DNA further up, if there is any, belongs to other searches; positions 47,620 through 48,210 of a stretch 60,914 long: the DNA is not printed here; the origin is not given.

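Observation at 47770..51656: Orphan T7SSb-style effector cassette carried as cargo of a mobilizable element, with no secretion-machinery genes nearby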

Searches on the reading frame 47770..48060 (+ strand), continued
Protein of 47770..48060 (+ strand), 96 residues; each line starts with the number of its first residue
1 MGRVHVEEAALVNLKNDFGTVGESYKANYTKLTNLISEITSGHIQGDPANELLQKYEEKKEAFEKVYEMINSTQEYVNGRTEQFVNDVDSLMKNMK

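Call 66: search_protein_families(library=pfam, proteins=[L091:10326-10598:+, L091:10692-11090:+, L091:11114-13753:+, L091:14296-14607:+, L091:14623-14892:+, L091:14980-15522:+, L091:15538-17310:+, L091:17655-18122:+, L091:18134-19078:+, L094:11104-13872:+], max_evalue=0.05)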
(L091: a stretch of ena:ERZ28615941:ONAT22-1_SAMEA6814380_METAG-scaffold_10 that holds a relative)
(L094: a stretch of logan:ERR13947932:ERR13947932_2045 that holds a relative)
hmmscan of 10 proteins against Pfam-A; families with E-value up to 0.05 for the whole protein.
L091:10326-10598:+ (91 aa): 3 families
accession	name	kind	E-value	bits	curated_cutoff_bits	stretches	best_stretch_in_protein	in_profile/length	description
PF24407.1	HTH_upst_double_PIN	-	0.0059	17.3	27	1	45-86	9-50/70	HTH_upstream_double_PIN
PF22124.2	Glyco_hydro_95_cat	-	0.03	13.7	27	1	37-78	70-111/408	Glycosyl hydrolase family 95 catalytic domain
PF19130.5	DUF5813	-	0.04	14.3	25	0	18-83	34-99/144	Family of unknown function (DUF5813)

L091:10692-11090:+ (133 aa): 1 family
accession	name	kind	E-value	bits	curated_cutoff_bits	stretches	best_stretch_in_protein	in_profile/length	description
PF22775.2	GA_3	-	0.04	14.9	27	0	57-93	36-70/100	GA-like domain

L091:11114-13753:+ (880 aa): 0 families

L091:14296-14607:+ (104 aa): 3 families
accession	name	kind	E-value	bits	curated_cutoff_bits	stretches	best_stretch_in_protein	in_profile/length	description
PF06013.18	WXG100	-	0.0002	22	27.3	1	8-96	3-86/86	Proteins of 100 residues with WXG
PF07793.16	DUF1631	-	0.012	14.6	33.7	1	29-103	428-499/741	Protein of unknown function (DUF1631)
PF05615.18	THOC7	-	0.019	15.7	28.7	0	50-100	41-87/136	Tho complex subunit 7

L091:14623-14892:+ (90 aa): 2 families
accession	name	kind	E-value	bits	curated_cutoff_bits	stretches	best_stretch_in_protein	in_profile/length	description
PF06013.18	WXG100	-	0.0058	17.3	27.3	1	3-60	4-58/86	Proteins of 100 residues with WXG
PF18151.6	DUF5601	-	0.0083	16.6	23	0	16-51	14-49/65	Domain of unknown function (DUF5601)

L091:14980-15522:+ (181 aa): 6 families
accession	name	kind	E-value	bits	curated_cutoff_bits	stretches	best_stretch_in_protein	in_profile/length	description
PF06277.17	EutA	-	0.0033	16.8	27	1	46-155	160-271/475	Ethanolamine utilisation protein EutA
PF01327.26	Pep_deformylase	-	0.021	14.9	22.8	1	140-171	122-153/156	Polypeptide deformylase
PF06745.19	ATPase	-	0.025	14.4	26.6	1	56-172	21-124/231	KaiC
PF00992.25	Troponin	-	0.032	14.9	26.2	1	74-146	14-93/134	Troponin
PF16326.10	ABC_tran_CTD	-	0.041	14.5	32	1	106-139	10-42/69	ABC transporter C-terminal domain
PF25764.1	KIF21A_4th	-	0.046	13.8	33.1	0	67-145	57-138/183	KIF21A-like domain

L091:15538-17310:+ (591 aa): 0 families

L091:17655-18122:+ (156 aa): 1 family
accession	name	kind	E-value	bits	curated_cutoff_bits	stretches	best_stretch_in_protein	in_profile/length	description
PF03915.18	AIP3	-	0.00016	21.4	31.6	1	14-110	142-244/406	Actin interacting protein 3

L091:18134-19078:+ (315 aa): 3 families
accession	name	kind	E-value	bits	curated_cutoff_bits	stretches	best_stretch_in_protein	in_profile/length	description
PF00877.26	NLPC_P60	-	3.3e-05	24.3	23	1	194-283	7-92/105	NlpC/P60 family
PF05257.22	CHAP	-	0.00019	22.3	26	1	202-270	10-79/81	CHAP domain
PF05382.19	Amidase_5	-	0.004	17.5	21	1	196-264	24-93/142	Bacteriophage peptidoglycan hydrolase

L094:11104-13872:+ (923 aa): 0 families

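Call 68: predict_structure(alignment_id=A6)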
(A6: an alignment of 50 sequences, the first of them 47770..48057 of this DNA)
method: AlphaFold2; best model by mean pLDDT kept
length: 96 residues; sequences in the alignment: 50
mean_pLDDT: 79.8   pTM: 0.57
mean pLDDT of the five models: 79.8, 70.6, 69.0, 62.0, 61.6
residues with pLDDT >= 90: 25; 70-90: 57; 50-70: 11; < 50: 3
segments of 3 or more residues with pLDDT < 50: none
pLDDT, mean of each block of 10 residues (from residue 1): 59 73 86 92 91 90 84 79 73 65
secondary structure, 60 per line:
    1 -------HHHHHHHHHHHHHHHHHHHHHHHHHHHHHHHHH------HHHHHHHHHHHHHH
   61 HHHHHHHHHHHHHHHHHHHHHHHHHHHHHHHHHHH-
elements in order: H8-40 H47-95

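Call 73: fold_search(model_id=the predicted structure, library=pdb)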
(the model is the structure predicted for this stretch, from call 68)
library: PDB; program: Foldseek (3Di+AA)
matches with E <= 10: 237; with E <= 0.001: 0
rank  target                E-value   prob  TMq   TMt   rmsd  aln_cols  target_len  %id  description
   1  3zbh_H                1.1e-01  0.96  0.47  0.48   5.1        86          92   19  Geobacillus thermodenitrificans EsxA crystal form I (released 2012-11-21)
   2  3zbh_E                1.2e-01  0.95  0.47  0.49   5.2        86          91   19  Geobacillus thermodenitrificans EsxA crystal form I (released 2012-11-21)
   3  3zbh_A                1.5e-01  0.96  0.51  0.54   5.1        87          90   16  Geobacillus thermodenitrificans EsxA crystal form I (released 2012-11-21)
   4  3zbh_F                1.9e-01  0.98  0.58  0.59   4.8        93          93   15  Geobacillus thermodenitrificans EsxA crystal form I (released 2012-11-21)
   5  3zbh_C                2.4e-01  0.84  0.44  0.46   5.5        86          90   19  Geobacillus thermodenitrificans EsxA crystal form I (released 2012-11-21)
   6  5bw9_g                4.7e-01  0.25  0.29  0.23   8.3       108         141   21  Crystal Structure of Yeast V1-ATPase in the Autoinhibited Form (released 2016-06-08)
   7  4j7k_B                6.9e-01  0.85  0.55  0.56   4.4        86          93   13  The crystal structure of a secreted protein EsxB (Mutant E54Q) from Bacillus anthracis str. Sterne (released 2013-03-06)
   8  4j11_B                7.8e-01  0.84  0.55  0.56   4.3        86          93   13  The crystal structure of a secreted protein ESXB (wild-type, in P21 space group) from Bacillus anthracis str. sterne (released 2013-02-13)
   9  9vub_C                1.3e+00  0.75  0.62  0.20   3.5        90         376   17  channel C complex with 3 (released 2026-03-11)
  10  9vub_A                1.4e+00  0.66  0.62  0.20   4.1        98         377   16  channel C complex with 3 (released 2026-03-11)
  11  3fav_C                1.4e+00  0.33  0.39  0.42   6.2        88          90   11  Structure of the CFP10-ESAT6 complex from Mycobacterium tuberculosis (released 2009-11-24)
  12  4lws_A                1.5e+00  0.41  0.47  0.45   7.4        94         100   19  EsxA : EsxB (SeMet) hetero-dimer from Thermomonospora curvata (released 2015-02-04)
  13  4i0x_D                1.5e+00  0.30  0.37  0.41   4.9        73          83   16  Crystal structure of the Mycobacterum abscessus EsxEF (Mab_3112-Mab_3113) complex (released 2013-01-16)
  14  1wpa                  1.6e+00  0.60  0.55  0.50   4.7        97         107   16  1.5 Angstrom crystal structure of human occludin fragment 413-522 (released 2005-09-06)
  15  6kgq                  1.6e+00  0.20  0.32  0.07   8.4        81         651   17  LSD1-FCPA-MPE five-membered ring adduct model (released 2020-03-25)
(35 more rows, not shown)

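Call 75: find_encoding_contigs(protein=P0050, flank=10000, max_places=3)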
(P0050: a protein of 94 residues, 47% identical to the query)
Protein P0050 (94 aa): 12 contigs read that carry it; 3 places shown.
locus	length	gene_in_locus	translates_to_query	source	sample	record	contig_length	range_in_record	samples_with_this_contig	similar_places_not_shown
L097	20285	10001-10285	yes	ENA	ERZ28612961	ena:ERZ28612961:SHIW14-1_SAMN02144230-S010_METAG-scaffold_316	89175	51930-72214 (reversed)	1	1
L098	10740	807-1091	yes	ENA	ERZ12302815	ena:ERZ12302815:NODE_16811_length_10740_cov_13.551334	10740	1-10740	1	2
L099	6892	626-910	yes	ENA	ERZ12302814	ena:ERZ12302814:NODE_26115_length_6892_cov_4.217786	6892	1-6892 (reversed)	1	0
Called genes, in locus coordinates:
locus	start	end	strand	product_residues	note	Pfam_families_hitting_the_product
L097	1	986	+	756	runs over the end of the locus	-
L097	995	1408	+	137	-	-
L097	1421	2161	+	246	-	PF00106:adh_short, PF08659:KR, PF13561:adh_short_C2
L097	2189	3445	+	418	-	PF06838:Met_gamma_lyase, PF01053:Cys_Met_Meta_PP (weak)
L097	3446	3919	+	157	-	PF18936:DUF5684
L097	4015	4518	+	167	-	PF12685:SpoIIIAH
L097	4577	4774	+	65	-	PF00196:GerE, PF04545:Sigma70_r4 (weak), PF04967:HTH_10 (faint), PF08281:Sigma70_r4_2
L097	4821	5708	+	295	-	PF10646:Germane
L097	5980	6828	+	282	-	PF02498:Bro-N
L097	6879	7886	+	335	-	PF13439:Glyco_transf_4, PF00534:Glycos_transf_1, PF13692:Glyco_trans_1_4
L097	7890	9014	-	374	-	PF01098:FTSW_RODA_SPOVE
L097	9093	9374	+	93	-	-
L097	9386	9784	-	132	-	PF10612:Spore-coat_CotZ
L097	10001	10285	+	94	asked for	-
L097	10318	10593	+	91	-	-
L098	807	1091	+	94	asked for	-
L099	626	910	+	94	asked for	-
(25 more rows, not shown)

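Call 76: find_encoding_contigs(protein=P0064, flank=10000, max_places=3)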
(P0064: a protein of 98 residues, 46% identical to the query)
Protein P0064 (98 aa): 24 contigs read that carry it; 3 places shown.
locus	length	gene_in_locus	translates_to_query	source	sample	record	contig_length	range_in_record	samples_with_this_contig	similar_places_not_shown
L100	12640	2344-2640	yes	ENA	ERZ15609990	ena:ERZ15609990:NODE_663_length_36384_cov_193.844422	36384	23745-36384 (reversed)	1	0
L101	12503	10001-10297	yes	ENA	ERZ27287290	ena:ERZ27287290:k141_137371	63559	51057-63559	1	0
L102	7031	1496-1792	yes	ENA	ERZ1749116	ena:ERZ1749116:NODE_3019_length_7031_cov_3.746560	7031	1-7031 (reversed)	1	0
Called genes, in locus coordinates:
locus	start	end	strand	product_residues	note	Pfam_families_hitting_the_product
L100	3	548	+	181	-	?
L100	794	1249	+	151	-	PF05598:DUF772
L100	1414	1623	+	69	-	-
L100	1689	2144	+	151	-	PF13751:DDE_Tnp_1_6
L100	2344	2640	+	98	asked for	-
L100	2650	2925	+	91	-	-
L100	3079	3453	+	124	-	-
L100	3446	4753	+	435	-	-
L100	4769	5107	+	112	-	PF13780:DUF4176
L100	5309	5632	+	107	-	-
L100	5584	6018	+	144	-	-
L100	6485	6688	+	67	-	PF01610:DDE_Tnp_ISL3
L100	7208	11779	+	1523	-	PF00498:FHA, PF01580:FtsK_SpoIIIE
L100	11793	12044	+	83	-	-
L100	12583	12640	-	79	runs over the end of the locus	-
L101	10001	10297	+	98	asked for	-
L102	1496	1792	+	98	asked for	-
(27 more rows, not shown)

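Call 77: search_protein_families(library=ncbifam, proteins=[L100:7208-11776:+, L100:11793-12041:+, L100:2344-2637:+, L100:2650-2922:+, L100:3079-3450:+, L100:3446-4750:+, L100:4769-5104:+, L100:5309-5629:+, L100:5584-6015:+], max_evalue=0.01)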
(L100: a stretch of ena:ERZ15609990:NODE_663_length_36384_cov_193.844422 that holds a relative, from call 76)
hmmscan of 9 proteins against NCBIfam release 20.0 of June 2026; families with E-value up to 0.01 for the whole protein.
L100:7208-11776:+ (1523 aa): 7 families
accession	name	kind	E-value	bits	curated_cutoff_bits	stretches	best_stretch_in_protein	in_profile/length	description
TIGR03928.1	T7_EssCb_Firm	equivalog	2e-291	969.9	778.4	1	230-1516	4-1294/1296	type VII secretion protein EssC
TIGR03924.1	T7SS_EccC_a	equivalog_domain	3.7e-110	369.6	509.15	2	270-933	19-662/673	type VII secretion protein EccCa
TIGR03925.1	T7SS_EccC_b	equivalog_domain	1.7e-65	221.4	346.55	2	991-1339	3-366/564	type VII secretion protein EccCb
NF007615.0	PRK10263.1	equivalog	5e-13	47.7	1566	1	689-922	989-1229/1355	DNA translocase FtsK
NF041660.2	oxygluDhInhib_OdhI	equivalog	4.1e-05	23.5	200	1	106-182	52-128/130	oxoglutarate dehydrogenase inhibitor Odhl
NF049868.1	FhaB_Rv0019c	equivalog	0.00021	21.4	125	1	109-165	85-141/158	FHA domain-containing protein FhaB/FipA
TIGR03354.1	VI_FHA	hypoth_equivalog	0.0032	17.3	120.25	1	105-180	19-100/420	type VI secretion system-associated FHA domain protein TagH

L100:11793-12041:+ (83 aa): 0 families

L100:2344-2637:+ (98 aa): 1 family
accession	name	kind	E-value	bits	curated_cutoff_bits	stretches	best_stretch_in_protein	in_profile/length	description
TIGR03930.1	WXG100_ESAT6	subfamily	0.0022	18.2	44.85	1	6-85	2-80/90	WXG100 family type VII secretion target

L100:2650-2922:+ (91 aa): 0 families

L100:3079-3450:+ (124 aa): 3 families
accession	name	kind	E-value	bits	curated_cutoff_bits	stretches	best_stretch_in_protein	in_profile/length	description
TIGR04527.1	mycoplas_twoTM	subfamily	0.00014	21.6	125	1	22-116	43-139/248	MG_279/MG_280 family protein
NF038218.1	IcmG_DotF_IVB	equivalog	0.00037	20.3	200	1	46-98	125-176/266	type IVB secretion system protein IcmG/DotF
NF008965.0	PRK12309.1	equivalog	0.00072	18.7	550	1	31-105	260-334/392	transaldolase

L100:3446-4750:+ (435 aa): 0 families

L100:4769-5104:+ (112 aa): 0 families

L100:5309-5629:+ (107 aa): 1 family
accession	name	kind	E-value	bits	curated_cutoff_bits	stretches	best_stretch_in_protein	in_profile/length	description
NF033516.0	transpos_IS3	equivalog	0.0026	17.1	160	1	11-91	1-74/369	IS3 family transposase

L100:5584-6015:+ (144 aa): 2 families
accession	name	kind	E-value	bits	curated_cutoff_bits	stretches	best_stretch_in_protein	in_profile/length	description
NF033516.0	transpos_IS3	equivalog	1.6e-15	57.2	160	1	3-144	90-224/369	IS3 family transposase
NF033577.2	transpos_IS481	equivalog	0.00072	19.2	224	1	3-52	2-52/284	IS481 family transposase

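Call 94: search_solved_structures(query=L100:11793-12041:+, max_evalue=10)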
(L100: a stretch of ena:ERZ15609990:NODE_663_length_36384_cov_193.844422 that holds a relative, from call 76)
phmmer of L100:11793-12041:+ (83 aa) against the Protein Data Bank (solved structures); distinct sequences matched with E-value up to 10: 2.
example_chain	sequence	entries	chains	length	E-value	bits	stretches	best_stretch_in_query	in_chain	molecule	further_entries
6wt8_A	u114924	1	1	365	0.62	13.7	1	5-66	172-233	STING-associated CdnE c-di-GMP synthase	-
5kga_A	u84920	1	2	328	1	13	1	41-70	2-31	Predicted acetyltransferase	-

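Call 99: find_related_loci(query=A6, collection=metagenome_contigs, flank=10000)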
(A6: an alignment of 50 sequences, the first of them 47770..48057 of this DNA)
Query A6 (96 aa) in metagenome_contigs; peptide patterns used: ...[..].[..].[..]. (x = any residue, [..] = any of these).
96 stretches matched a pattern; 93 encode a relative of the query (tblastn E <= 1e-3); the best 80 are kept; 80 distinct loci.
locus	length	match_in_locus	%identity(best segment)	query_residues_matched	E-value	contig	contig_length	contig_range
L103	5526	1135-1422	88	1-96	2e-54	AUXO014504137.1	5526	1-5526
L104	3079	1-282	63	3-96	3e-38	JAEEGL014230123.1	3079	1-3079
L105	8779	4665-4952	49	1-96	3e-28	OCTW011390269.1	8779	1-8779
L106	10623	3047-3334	49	1-96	3e-28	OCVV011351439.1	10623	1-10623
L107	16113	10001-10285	46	2-96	4e-27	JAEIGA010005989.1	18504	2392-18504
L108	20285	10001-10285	47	2-96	2e-27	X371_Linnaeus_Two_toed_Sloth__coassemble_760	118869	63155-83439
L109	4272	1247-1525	49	4-96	4e-26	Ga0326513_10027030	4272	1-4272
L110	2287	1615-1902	47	1-96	2e-25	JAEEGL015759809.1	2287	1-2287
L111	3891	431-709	47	4-96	2e-25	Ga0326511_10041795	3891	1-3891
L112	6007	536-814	46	4-96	3e-25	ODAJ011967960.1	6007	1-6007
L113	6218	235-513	47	4-96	4e-25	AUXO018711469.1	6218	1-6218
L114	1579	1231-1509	46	4-96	3e-25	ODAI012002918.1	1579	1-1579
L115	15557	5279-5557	47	4-96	3e-25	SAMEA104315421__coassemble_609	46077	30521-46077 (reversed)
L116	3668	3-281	47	4-96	4e-25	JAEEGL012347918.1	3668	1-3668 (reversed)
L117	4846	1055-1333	47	4-96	5e-25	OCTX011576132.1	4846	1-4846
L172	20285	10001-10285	43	1-95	3e-22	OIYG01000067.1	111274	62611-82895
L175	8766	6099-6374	45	3-95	5e-22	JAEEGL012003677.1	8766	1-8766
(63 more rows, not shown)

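Call 103: search_solved_structures(query=L172:443-4729:+, max_evalue=0.01)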
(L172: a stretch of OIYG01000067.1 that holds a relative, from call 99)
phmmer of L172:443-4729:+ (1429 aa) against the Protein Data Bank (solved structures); distinct sequences matched with E-value up to 0.01: 0.
